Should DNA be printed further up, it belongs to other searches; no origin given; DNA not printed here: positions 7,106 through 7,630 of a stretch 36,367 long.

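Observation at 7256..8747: Miniaturised GroEL-like plus GroES-like chaperonin pair at the head of the late strand of a 36-kb temperate phage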

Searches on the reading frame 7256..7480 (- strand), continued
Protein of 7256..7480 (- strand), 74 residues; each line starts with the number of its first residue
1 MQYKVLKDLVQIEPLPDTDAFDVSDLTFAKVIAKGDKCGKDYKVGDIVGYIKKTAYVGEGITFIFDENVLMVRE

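Call 73: find_encoding_contigs(protein=P0182, flank=4000, max_places=3)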
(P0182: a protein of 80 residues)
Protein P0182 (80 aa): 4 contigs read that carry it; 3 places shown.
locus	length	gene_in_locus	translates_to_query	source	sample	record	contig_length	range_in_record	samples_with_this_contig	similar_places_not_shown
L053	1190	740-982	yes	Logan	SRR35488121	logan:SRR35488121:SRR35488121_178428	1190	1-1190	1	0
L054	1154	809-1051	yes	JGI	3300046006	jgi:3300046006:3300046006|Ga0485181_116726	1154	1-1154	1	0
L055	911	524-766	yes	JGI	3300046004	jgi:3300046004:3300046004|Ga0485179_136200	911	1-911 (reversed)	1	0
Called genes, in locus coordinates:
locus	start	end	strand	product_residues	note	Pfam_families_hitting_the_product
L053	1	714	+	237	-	?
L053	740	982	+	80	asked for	-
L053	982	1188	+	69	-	?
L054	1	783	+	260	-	?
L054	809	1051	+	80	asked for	-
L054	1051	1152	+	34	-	?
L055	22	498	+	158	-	-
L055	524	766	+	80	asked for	-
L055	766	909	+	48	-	?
